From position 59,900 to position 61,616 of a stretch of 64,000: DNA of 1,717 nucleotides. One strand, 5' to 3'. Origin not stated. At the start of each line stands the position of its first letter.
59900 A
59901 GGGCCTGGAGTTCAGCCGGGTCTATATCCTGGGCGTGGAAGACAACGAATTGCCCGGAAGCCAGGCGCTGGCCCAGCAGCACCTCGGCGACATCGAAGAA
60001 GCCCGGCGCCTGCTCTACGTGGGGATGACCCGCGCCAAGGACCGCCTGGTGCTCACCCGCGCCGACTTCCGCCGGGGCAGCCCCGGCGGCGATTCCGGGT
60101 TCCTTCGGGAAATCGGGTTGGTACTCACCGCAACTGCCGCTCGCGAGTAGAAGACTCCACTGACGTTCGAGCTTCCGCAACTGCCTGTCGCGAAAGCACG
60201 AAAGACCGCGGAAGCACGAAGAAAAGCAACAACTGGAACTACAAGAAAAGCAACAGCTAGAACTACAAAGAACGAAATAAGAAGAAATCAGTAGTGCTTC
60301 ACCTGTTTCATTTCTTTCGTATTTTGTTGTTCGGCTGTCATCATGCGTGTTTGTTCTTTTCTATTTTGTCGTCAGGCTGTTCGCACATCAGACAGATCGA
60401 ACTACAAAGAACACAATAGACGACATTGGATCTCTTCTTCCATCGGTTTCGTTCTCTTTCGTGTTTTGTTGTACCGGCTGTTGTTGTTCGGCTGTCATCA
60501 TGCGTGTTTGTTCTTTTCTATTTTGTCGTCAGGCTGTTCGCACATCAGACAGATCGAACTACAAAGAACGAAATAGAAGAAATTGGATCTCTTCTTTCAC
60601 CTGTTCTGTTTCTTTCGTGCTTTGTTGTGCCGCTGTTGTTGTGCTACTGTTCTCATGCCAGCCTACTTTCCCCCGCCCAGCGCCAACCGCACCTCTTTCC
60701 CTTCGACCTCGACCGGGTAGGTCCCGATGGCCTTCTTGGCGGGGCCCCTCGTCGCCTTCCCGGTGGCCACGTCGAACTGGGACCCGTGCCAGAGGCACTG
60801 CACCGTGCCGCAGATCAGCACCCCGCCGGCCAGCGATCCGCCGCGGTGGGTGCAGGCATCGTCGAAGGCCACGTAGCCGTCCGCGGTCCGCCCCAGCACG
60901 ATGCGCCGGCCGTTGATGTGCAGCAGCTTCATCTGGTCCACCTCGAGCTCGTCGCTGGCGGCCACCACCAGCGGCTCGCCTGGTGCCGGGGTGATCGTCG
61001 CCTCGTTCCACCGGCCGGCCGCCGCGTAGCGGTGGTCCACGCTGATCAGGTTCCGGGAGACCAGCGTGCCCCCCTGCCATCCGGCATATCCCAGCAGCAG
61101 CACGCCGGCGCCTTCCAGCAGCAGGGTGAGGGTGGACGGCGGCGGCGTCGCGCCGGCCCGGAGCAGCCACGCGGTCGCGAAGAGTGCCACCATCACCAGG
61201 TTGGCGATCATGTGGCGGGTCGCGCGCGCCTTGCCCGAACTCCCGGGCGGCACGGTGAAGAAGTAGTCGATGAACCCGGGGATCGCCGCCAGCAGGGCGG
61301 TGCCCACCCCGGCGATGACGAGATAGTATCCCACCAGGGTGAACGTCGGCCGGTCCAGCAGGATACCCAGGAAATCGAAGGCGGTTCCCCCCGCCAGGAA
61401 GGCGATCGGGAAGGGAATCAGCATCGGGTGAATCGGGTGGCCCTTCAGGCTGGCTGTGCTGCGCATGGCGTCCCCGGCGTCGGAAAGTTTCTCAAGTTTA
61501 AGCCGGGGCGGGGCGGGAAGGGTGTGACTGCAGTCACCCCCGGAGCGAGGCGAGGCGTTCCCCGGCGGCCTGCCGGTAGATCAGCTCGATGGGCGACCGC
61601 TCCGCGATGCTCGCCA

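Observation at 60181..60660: AT-rich 0.5-kb repeat island between convergent genes: 157-bp periodic array of long purine/pyrimidine hairpins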

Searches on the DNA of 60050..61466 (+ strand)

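Call 9: search_rna_families(source=window, start=60050, end=60750, threshold=evalue, max_evalue=10)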
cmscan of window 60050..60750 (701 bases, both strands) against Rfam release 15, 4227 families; matches with E-value up to 10: 4.
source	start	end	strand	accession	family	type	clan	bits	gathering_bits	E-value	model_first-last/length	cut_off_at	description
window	60560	60608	-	RF03967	mir-1270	Gene; miRNA;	-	18.1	90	0.68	1-83/83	no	mir-1270 microRNA precursor family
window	60156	60212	-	RF04214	MIR7526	Gene; miRNA;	-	15.6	110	4.4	1-113/113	no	MIR7526 microRNA precursor family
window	60077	60157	-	RF02470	Ms_IGR-8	Gene; sRNA;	-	13.9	44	2.9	1-63/63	no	Mycobacterium sRNA Ms_IGR-8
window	60277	60362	-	RF01675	CrcZ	Gene; sRNA;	-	10.1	95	2.7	1-398/398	no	Pseudomonas sRNA CrcZ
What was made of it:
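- On Any Rfam RNA family (including CrcZ): The best permissive hits are mir-1270 at 18.1 bits against 90 and CrcZ at 10.1 bits against 95, with E of 0.7 or more (call 9).
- There is a non-significant Rfam hit to CrcZ (10.1 bits against a gathering score of 95, E 2.7; call 9).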

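Call 48: build_rna_model(alignment_id=A1)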
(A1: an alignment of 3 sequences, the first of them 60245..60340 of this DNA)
Model R1 built from alignment A1 (3 sequences, 101 columns); structure: RNAalifold consensus.
model positions 100; base pairs 30; branch points 0; effective number of sequences 1.31; information 0.59 bits per position. Calibrated on 0.2 Mb of random sequence (short: E-values are rough).
structure used (alignment columns):
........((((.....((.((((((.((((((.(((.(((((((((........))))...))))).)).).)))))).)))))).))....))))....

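Call 49: search_with_rna_model(model_id=R1, sources=[window, L001, L002, L003, L004, L005, L006, L007, L008, L009, L010, L011, L012, L014, L015, L016, L017, L019, L020, L021, L023, L024, L026, L027, L028, L029, L030, L031, L033, L035, L037, L038, L040, L041, L043, L045, L046, L047, L048, L049, L050, L051, L052, L054, L055, L058, L059, L060, L061, L063, L068, L071, L072, L077, L078, L080, L081, L082, L083, L084, L085, L086], max_evalue=10)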
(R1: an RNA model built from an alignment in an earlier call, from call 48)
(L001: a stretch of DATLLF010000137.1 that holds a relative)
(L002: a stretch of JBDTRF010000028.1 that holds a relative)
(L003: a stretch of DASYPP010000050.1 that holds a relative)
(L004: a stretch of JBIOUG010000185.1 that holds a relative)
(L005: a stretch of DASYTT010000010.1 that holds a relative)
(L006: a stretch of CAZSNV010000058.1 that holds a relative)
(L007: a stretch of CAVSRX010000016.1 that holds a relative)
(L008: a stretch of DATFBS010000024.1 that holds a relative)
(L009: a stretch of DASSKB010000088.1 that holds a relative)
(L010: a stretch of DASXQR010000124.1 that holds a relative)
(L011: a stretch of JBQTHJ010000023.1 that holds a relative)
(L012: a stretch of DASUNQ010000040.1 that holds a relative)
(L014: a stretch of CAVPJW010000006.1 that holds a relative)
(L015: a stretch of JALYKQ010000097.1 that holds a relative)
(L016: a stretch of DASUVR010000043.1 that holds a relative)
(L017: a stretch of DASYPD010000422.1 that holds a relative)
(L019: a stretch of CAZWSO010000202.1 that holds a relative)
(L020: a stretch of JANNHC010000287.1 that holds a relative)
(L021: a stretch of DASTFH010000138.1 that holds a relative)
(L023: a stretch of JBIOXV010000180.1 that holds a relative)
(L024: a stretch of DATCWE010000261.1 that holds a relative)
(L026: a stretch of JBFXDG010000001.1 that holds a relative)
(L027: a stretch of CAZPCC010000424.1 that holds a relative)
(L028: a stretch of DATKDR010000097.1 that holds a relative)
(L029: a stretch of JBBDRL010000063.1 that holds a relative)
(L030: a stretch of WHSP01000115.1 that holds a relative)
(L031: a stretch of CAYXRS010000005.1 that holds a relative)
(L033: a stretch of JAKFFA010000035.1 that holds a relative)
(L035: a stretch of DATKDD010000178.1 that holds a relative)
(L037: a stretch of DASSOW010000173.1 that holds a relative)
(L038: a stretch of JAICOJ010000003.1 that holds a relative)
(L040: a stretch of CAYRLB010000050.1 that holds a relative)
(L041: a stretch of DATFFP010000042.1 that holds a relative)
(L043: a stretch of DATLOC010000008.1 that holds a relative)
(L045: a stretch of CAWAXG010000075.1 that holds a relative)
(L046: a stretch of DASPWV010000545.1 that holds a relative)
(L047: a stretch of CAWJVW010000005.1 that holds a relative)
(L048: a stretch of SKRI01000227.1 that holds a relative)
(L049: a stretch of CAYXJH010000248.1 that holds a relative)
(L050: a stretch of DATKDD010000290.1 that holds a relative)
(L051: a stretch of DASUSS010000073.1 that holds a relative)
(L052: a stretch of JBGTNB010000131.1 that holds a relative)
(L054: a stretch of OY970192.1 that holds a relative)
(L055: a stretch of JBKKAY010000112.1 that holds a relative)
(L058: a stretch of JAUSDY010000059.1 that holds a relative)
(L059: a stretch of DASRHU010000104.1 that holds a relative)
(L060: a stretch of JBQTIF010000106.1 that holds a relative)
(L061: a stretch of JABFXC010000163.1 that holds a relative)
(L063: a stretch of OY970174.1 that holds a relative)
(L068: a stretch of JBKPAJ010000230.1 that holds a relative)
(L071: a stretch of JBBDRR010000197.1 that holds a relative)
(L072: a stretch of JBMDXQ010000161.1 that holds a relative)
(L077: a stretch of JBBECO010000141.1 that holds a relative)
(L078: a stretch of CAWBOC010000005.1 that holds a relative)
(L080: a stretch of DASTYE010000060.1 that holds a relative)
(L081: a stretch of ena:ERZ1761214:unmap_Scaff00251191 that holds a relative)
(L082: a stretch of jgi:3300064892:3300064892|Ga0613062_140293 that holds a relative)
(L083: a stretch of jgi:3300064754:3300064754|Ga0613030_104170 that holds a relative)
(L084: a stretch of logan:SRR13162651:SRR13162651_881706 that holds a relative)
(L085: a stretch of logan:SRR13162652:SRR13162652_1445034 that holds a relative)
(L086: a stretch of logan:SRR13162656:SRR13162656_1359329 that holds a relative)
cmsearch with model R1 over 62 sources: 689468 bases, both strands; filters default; matches with E-value up to 10: 9.
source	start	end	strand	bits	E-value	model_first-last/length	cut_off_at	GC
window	60541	60640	+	115.8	1.4e-24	1-100/100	no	0.4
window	60384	60485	+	99.4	1.3e-20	1-100/100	no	0.42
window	60245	60342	+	94.5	2e-19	1-100/100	no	0.37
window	60249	60346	-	31.5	0.00038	1-100/100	no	0.38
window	60546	60643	-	30.1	0.00086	1-100/100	no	0.41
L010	10545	10625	+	24.8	0.017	1-100/100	no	0.46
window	60388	60489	-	20.1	0.23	1-100/100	no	0.42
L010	8090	8169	+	19.1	0.39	1-100/100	no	0.38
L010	8090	8169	-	19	0.43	1-100/100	no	0.38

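Call 58: search_rna_families(sources=[L081, L087], threshold=gathering)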
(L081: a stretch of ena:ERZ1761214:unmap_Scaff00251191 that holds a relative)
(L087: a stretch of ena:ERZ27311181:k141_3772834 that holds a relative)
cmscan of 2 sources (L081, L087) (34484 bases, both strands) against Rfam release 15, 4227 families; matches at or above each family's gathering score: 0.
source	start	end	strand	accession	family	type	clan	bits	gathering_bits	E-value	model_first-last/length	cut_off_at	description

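Call 63: search_rna_families(source=L087, start=10450, end=11060, threshold=evalue, max_evalue=5)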
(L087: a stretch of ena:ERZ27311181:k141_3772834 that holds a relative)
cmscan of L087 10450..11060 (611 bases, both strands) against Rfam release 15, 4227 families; matches with E-value up to 5: 5.
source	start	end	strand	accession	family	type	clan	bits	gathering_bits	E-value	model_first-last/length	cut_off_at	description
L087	10474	10614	-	RF03345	MIR3444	Gene; miRNA;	-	32.5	80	0.00011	1-104/104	no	MIR3444 microRNA precursor family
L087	10477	10612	+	RF04164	MIR1507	Gene; miRNA;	-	23.9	73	0.0052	1-107/107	no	MIR1507 microRNA precursor family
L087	10466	10598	+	RF03345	MIR3444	Gene; miRNA;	-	19.6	80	0.3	1-104/104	no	MIR3444 microRNA precursor family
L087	10501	10603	-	RF01651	ceN69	Gene; snRNA; snoRNA; CD-box;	-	17.4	45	1.5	1-107/107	no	Caenorhabditis snoRNA ceN69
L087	10633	10656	+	RF01152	sR1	Gene; snRNA; snoRNA; CD-box;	-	10.7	45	3.8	34-57/57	no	Small nucleolar RNA sR1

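Call 67: search_dna_similar(query=window:60151-60662:+, collection=phages, mode=distant, max_evalue=0.01, max_rows=10)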
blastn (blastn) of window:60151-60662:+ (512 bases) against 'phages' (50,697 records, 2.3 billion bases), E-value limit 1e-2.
No match.

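Call 68: search_dna_similar(query=window:60151-60662:+, collection=plasmids, mode=distant, max_evalue=0.01, max_rows=10)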
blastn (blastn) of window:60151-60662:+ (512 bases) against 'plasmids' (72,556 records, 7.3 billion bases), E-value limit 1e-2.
No match.
